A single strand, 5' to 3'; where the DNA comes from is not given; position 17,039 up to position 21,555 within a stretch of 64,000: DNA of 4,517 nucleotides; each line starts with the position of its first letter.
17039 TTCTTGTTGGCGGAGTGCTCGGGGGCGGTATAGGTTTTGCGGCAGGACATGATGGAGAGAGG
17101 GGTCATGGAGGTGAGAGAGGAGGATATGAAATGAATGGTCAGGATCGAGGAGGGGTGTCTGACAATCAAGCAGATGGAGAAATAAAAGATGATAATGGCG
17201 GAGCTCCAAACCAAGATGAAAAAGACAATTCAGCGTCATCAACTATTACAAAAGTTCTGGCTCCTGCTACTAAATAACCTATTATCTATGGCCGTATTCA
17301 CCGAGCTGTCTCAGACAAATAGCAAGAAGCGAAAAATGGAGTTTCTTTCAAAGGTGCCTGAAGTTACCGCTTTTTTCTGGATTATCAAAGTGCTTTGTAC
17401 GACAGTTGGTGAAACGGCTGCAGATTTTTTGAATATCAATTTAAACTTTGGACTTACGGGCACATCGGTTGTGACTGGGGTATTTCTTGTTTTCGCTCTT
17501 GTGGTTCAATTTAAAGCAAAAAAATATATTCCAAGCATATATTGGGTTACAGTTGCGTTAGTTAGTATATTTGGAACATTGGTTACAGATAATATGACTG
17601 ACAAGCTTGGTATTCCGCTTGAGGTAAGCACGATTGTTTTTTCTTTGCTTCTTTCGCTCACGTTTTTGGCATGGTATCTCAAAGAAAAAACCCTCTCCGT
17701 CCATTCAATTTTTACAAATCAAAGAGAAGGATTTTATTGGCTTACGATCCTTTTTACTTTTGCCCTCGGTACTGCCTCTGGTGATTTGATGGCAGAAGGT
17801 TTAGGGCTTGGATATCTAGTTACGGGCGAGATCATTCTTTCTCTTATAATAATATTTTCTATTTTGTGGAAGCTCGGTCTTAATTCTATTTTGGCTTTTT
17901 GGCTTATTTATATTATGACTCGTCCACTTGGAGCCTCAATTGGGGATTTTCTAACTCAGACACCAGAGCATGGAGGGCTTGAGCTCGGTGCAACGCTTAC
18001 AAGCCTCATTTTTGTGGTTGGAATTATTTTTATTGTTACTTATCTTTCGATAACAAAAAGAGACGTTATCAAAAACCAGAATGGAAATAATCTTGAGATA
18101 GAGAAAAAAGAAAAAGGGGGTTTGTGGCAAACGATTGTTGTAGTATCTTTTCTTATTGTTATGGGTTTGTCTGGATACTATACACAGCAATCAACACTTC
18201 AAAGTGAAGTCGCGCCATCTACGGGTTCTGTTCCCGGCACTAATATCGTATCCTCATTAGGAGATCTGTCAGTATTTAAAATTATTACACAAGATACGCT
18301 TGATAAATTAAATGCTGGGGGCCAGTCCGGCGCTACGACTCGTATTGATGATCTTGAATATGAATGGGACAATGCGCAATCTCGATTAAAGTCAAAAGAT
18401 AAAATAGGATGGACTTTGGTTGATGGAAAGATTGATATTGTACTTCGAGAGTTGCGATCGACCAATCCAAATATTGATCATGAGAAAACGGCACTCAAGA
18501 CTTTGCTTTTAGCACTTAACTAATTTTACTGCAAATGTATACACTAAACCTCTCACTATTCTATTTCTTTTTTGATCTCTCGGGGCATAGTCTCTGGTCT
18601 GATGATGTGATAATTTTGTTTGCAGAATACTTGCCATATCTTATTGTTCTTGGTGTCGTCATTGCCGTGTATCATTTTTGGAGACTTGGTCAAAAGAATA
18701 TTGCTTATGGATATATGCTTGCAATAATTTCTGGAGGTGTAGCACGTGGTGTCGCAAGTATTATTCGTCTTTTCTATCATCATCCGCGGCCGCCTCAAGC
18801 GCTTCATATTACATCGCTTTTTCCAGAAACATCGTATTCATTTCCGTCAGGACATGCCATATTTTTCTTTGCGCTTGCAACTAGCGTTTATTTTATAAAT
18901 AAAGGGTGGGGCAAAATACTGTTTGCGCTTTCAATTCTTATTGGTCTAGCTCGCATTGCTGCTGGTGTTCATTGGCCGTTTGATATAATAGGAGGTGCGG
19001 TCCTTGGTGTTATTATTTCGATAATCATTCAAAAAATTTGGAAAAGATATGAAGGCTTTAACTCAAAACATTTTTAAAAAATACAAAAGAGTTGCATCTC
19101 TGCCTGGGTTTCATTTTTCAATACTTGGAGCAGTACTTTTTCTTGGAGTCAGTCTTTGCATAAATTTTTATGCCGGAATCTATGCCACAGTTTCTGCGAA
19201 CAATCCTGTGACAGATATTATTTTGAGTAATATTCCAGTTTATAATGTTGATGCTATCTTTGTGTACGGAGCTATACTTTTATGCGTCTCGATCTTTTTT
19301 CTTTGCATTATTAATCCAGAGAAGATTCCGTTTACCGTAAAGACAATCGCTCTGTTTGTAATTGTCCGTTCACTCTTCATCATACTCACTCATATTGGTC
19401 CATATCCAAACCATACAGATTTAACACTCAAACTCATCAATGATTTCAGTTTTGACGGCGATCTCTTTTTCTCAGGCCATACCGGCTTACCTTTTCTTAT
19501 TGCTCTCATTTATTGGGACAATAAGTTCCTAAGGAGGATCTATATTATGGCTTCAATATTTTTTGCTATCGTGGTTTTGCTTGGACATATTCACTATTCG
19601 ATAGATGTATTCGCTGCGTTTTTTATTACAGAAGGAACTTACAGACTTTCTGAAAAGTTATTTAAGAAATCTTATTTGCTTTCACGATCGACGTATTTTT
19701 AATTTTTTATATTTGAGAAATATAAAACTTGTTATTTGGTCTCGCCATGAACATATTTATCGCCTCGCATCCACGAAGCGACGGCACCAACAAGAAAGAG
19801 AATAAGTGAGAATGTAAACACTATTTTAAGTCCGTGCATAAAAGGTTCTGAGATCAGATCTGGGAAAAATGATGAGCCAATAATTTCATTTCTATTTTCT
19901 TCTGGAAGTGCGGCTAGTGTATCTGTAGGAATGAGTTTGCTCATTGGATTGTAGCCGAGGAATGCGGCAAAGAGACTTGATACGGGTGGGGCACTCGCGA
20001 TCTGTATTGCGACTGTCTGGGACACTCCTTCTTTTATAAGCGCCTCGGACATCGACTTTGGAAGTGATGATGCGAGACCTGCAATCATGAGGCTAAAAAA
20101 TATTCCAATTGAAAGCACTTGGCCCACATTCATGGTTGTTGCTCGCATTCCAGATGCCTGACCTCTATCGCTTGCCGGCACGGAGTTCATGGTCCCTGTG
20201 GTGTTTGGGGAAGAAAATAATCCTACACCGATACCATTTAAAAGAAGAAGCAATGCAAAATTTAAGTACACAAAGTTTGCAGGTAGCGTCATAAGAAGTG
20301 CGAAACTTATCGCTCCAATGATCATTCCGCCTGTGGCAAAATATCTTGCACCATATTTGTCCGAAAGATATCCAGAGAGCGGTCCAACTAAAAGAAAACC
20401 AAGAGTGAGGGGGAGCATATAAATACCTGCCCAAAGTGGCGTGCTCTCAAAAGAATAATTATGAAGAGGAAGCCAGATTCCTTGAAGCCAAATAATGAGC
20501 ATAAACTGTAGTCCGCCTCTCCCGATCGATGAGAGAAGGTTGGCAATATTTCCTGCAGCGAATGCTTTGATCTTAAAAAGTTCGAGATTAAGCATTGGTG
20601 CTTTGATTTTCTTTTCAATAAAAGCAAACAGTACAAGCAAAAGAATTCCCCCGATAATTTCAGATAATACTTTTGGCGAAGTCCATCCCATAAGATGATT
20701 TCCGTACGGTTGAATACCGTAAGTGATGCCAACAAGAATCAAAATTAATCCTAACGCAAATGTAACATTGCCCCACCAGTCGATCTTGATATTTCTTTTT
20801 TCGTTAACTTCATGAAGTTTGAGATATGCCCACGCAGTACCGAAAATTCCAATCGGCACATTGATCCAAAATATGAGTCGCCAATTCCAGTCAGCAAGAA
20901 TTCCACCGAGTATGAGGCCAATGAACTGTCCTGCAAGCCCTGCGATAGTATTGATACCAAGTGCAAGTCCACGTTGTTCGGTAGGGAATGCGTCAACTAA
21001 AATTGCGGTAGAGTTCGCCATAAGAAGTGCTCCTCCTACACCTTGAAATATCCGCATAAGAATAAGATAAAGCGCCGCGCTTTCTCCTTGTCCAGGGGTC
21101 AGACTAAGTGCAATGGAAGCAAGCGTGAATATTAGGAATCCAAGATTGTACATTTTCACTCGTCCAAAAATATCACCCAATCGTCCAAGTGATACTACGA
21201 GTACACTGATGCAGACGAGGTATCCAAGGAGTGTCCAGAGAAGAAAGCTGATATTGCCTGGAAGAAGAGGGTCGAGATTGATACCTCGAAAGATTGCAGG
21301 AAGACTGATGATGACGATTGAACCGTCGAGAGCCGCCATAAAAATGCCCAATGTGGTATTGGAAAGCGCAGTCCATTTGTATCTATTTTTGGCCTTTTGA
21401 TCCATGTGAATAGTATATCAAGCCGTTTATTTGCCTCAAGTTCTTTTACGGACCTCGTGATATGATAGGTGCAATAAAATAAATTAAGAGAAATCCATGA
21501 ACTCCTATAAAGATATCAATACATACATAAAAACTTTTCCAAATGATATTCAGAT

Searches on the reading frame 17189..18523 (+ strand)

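Call 51: search_protein_families(library=pfam, proteins=[window:17189-18523:+], max_evalue=0.001)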
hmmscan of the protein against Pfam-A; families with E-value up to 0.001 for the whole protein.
window:17189-18523:+ (444 aa): 1 family
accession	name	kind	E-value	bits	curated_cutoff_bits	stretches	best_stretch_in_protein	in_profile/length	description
PF03988.17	DUF347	-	1.4e-55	185.7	28.2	4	62-113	1-52/52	Repeat of Unknown Function (DUF347)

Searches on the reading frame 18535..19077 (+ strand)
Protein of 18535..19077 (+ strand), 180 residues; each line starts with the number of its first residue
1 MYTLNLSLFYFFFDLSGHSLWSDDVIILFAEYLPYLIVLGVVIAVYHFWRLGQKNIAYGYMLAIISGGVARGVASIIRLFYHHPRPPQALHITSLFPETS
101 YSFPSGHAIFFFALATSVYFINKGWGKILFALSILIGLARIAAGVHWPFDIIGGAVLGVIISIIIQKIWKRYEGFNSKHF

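Call 51: search_protein_families(library=pfam, proteins=[window:18535-19077:+], max_evalue=0.001)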
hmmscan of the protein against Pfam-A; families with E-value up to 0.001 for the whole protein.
window:18535-19077:+ (180 aa): 3 families
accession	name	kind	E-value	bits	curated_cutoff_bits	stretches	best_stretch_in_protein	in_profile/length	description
PF01569.27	PAP2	-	3.7e-19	69.2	27.2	1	61-168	3-124/130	PAP2 superfamily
PF14378.12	PAP2_3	-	6e-06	26.6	27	1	89-162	113-188/190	PAP2 superfamily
PF02681.20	DUF212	-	0.00045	20.9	26.5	0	69-138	11-76/126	Divergent PAP2 family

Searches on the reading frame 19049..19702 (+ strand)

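Call 51: search_protein_families(library=pfam, proteins=[window:19049-19702:+], max_evalue=0.001)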
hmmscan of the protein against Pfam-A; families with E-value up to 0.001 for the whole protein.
window:19049-19702:+ (217 aa): 1 family
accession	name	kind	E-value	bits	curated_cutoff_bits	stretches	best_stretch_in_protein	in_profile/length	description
PF14360.12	PAP2_C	-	7.9e-11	42.8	27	1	137-199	3-70/74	PAP2 superfamily C-terminal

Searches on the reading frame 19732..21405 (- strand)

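Call 51: search_protein_families(library=pfam, proteins=[window:19732-21405:-], max_evalue=0.001)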
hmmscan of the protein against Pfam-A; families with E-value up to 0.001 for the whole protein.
window:19732-21405:- (557 aa): 2 families
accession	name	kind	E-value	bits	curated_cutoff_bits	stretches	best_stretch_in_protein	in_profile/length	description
PF07690.21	MFS_1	-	4.8e-40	138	33.4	1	18-432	2-346/347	Major Facilitator Superfamily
PF00083.30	Sugar_tr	-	0.00068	19.1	22.3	1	70-193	63-188/452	Sugar (and other) transporter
